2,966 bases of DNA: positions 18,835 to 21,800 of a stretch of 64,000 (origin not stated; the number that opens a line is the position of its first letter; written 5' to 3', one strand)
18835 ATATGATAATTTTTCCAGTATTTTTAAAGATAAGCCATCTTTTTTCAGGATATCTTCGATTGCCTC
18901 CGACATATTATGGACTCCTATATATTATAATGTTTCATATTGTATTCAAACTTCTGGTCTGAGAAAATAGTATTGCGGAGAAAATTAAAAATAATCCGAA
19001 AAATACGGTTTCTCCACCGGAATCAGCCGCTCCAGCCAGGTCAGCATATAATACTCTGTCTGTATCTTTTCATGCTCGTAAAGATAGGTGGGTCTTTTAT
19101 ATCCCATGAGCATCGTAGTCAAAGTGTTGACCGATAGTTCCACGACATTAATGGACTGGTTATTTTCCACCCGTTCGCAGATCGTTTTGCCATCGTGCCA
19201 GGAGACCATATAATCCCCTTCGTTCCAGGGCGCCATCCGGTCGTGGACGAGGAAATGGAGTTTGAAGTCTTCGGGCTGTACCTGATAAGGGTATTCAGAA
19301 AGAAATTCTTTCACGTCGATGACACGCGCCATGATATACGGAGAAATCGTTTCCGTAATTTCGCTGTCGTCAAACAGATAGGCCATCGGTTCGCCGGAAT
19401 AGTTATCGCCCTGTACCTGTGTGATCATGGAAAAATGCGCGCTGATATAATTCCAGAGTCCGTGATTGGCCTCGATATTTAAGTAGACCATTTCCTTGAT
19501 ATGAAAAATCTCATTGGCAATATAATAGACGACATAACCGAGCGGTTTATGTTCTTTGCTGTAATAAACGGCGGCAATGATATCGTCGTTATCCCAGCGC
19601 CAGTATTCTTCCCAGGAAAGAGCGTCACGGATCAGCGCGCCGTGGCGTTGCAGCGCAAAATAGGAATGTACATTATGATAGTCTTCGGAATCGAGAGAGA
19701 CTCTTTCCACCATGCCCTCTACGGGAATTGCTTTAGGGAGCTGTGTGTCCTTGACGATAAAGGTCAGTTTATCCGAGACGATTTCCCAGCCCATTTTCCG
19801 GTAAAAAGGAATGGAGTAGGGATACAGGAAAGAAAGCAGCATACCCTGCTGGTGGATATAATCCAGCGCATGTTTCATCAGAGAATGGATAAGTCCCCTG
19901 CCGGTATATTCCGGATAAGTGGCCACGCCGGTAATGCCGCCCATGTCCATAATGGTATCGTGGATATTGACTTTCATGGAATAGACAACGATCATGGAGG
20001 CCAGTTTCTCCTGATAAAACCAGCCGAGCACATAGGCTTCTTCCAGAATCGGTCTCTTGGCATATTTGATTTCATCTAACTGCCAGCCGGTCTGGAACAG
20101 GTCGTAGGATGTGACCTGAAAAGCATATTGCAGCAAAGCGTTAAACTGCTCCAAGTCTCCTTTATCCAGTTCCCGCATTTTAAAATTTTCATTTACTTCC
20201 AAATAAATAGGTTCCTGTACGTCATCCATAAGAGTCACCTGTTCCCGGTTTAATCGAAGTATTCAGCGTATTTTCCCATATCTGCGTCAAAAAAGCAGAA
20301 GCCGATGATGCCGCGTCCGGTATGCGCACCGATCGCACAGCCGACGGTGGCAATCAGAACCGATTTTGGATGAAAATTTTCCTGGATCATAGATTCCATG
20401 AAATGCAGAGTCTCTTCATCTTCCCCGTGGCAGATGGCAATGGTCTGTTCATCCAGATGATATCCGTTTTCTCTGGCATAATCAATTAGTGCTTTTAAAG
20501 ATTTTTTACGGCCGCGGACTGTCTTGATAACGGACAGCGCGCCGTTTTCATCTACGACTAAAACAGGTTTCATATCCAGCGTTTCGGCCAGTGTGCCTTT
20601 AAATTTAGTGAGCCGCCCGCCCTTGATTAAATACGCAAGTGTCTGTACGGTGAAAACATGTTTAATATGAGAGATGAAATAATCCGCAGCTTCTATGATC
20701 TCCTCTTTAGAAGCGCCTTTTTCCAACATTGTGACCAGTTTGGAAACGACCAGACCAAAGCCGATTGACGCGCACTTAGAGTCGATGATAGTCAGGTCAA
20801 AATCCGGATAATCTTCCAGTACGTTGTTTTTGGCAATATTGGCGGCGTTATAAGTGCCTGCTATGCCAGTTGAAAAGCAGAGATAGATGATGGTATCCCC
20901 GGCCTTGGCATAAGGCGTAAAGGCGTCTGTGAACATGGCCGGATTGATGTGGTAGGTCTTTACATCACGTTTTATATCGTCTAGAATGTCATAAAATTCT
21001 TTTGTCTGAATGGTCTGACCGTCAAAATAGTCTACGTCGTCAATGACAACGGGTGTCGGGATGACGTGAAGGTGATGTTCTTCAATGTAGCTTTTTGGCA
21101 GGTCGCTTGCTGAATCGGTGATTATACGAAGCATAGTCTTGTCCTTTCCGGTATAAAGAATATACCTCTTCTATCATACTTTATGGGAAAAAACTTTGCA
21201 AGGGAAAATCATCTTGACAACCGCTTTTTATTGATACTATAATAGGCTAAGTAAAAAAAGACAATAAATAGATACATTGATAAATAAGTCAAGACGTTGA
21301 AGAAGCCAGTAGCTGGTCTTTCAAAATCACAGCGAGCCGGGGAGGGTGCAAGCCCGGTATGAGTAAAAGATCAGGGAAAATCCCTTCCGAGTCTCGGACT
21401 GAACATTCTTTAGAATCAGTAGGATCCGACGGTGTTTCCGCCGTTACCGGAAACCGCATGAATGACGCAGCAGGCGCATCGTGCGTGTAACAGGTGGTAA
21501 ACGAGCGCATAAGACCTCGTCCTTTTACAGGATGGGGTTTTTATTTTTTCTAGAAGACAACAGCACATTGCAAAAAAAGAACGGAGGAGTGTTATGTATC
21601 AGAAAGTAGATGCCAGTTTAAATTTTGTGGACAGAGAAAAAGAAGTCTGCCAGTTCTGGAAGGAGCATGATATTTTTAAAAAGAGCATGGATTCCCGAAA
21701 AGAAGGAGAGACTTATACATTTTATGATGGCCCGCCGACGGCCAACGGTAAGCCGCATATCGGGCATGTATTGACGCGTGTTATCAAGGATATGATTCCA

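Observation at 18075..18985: AT-rich two-gene insertion: a divergent RelA/SpoT-domain (SAS-like) protein with a 74-aa partner overlapping it by 29 nt, a candidate toxSAS toxin-antitoxin or defence module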

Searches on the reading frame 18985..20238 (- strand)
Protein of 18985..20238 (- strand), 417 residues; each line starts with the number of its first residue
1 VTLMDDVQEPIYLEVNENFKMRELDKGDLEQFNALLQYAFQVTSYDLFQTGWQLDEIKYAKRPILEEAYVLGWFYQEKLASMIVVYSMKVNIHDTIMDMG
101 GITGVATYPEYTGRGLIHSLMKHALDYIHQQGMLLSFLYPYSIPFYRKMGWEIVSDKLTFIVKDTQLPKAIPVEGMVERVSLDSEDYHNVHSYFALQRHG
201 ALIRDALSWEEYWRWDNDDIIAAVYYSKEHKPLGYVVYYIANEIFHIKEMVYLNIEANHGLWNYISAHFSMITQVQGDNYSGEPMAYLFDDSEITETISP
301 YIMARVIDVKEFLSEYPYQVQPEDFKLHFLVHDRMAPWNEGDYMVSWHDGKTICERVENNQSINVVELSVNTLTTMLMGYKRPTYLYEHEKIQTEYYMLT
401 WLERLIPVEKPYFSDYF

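Call 4: search_protein_families(library=pfam, proteins=[window:18985-20238:-], max_evalue=1)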
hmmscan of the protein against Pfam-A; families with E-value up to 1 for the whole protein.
window:18985-20238:- (417 aa): 7 families
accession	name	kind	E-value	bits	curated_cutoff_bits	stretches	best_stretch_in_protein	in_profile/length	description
PF13527.13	Acetyltransf_9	-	9.7e-38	129.5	25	1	21-153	2-126/127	Acetyltransferase (GNAT) domain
PF17668.7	Acetyltransf_17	-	1.5e-27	96.9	25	1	200-306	1-114/114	Acetyltransferase (GNAT) domain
PF13530.11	SCP2_2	-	7.7e-26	91.2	23.2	1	309-414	1-105/105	Sterol carrier protein domain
PF00583.31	Acetyltransf_1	-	1.6e-08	35.3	20.7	1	66-151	32-116/116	Acetyltransferase (GNAT) family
PF13508.13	Acetyltransf_7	-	8.7e-06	26.5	27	1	99-152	29-83/84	Acetyltransferase (GNAT) domain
PF13673.13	Acetyltransf_10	-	0.0001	22.7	23.6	1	66-156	29-112/128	Acetyltransferase (GNAT) domain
PF14542.12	Acetyltransf_CG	-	0.026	15.1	30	1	106-135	31-60/80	GCN5-related N-acetyl-transferase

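Call 21: find_encoding_contigs(protein=window:18985-20238:-, flank=6000, max_places=10)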
Protein window:18985-20238:- (417 aa): no gene with exactly this product is on record in the collection.

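Call 23: find_related_loci(query=window:18988-20238:-, collection=metagenome_contigs, flank=5000)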
Query window:18988-20238:- (417 aa) in metagenome_contigs; peptide patterns used: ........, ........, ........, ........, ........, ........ (x = any residue, [..] = any of these).
600 stretches matched a pattern (row limit reached: there are more); 584 encode a relative of the query (tblastn E <= 1e-3); the best 80 are kept; 80 distinct loci.
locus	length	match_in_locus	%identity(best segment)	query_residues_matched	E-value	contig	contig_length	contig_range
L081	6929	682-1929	90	3-417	0e+0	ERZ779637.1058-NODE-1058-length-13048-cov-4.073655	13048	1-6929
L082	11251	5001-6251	89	1-417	0e+0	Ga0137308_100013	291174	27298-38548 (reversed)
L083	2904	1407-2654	90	3-417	0e+0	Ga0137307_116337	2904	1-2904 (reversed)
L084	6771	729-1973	89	3-417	0e+0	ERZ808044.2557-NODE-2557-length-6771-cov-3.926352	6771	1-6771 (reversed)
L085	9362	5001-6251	89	1-417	0e+0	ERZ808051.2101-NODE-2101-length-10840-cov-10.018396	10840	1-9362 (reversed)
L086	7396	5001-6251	89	1-417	0e+0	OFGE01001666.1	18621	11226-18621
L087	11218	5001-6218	90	12-417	0e+0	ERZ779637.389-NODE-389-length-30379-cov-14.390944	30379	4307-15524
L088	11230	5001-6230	90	8-417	0e+0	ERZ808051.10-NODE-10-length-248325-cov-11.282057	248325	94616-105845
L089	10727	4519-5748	88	8-417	0e+0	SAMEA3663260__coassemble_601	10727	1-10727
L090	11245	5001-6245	88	3-417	0e+0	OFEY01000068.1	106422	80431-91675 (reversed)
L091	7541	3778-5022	88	3-417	0e+0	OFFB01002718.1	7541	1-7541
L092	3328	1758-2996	87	5-417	0e+0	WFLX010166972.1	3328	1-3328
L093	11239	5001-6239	86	5-417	0e+0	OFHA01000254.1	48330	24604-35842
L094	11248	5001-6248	86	3-417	0e+0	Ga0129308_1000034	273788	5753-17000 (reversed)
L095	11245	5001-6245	86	3-417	0e+0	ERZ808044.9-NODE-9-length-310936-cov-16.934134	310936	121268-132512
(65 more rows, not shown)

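Call 24: find_homologous_proteins(query=window:18988-20238:-, max_evalue=1e-50)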
Query window:18988-20238:- (417 aa): 1767 proteins with E <= 1e-50 among 2601 candidates; the best 120 are listed.
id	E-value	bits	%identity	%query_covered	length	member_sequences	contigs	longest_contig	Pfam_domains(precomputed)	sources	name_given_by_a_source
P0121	6.3e-257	870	91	97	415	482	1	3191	PF13530.12,PF13508.14,PF13527.14,PF17668.8,PF00583.32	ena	-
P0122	1.4e-253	859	89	99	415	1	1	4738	PF13530.12,PF13527.14,PF17668.8,PF00583.32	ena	-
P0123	1.3e-249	846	87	99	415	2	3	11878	PF13530.12,PF13527.14,PF17668.8,PF00583.32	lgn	-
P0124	8.2e-249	844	87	97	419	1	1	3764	PF13530.12,PF13527.14,PF17668.8,PF00583.32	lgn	-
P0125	2.3e-248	842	88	97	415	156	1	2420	PF13530.12,PF13527.14,PF17668.8,PF00583.32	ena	-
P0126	3.1e-248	842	88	97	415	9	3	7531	PF13530.12,PF13527.14,PF17668.8,PF00583.32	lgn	-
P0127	4.8e-248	841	87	98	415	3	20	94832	PF13530.12,PF13527.14,PF17668.8,PF00583.32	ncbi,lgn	-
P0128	1.2e-247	840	87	99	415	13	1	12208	PF13530.12,PF13527.14,PF17668.8,PF00583.32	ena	-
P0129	5.2e-246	834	86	99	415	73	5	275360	PF13530.12,PF13527.14,PF17668.8,PF00583.32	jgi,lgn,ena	-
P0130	7.5e-246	834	86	97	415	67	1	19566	PF13530.12,PF13527.14,PF17668.8,PF00583.32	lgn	-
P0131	2.6e-244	829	87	98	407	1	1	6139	PF13530.12,PF13527.14,PF17668.8,PF00583.32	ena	-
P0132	2.4e-241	819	84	97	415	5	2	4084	PF13530.12,PF13508.14,PF13527.14,PF17668.8,PF00583.32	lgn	-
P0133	3.9e-241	818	84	97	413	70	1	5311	PF13530.12,PF13527.14,PF17668.8,PF00583.32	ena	-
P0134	4.4e-241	818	83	99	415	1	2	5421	PF13530.12,PF13527.14,PF17668.8,PF00583.32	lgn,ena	-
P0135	1.9e-240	816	83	97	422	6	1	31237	PF13530.12,PF13527.14,PF17668.8,PF00583.32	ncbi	-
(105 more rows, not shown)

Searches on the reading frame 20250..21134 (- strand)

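Call 4: search_protein_families(library=pfam, proteins=[window:20250-21134:-], max_evalue=1)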
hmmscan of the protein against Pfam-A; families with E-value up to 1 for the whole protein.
window:20250-21134:- (294 aa): 3 families
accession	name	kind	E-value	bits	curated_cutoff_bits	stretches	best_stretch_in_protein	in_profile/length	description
PF02645.21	DegV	-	1.3e-71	241.6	27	1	2-282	2-278/280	Uncharacterised protein, DegV family COG1307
PF05184.20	SapB_1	-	0.033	14.6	25.2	1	129-151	9-31/38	Saposin-like type B, region 1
PF01380.27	SIS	-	0.17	12.1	25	1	178-240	35-92/131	SIS domain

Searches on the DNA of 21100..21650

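Call 57: search_rna_families(source=window, start=21100, end=21650, threshold=evalue, max_evalue=1)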
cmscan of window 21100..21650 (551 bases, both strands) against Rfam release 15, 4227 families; matches with E-value up to 1: 2.
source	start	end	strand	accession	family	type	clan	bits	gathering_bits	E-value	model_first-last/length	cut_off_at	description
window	21288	21527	+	RF00230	T-box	Cis-reg; leader;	-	73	93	6e-16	1-219/219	no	T-box leader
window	21475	21549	+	RF01772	rnk_pseudo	Cis-reg; leader;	-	20.9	55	0.39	1-108/108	no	Pseudomonas rnk leader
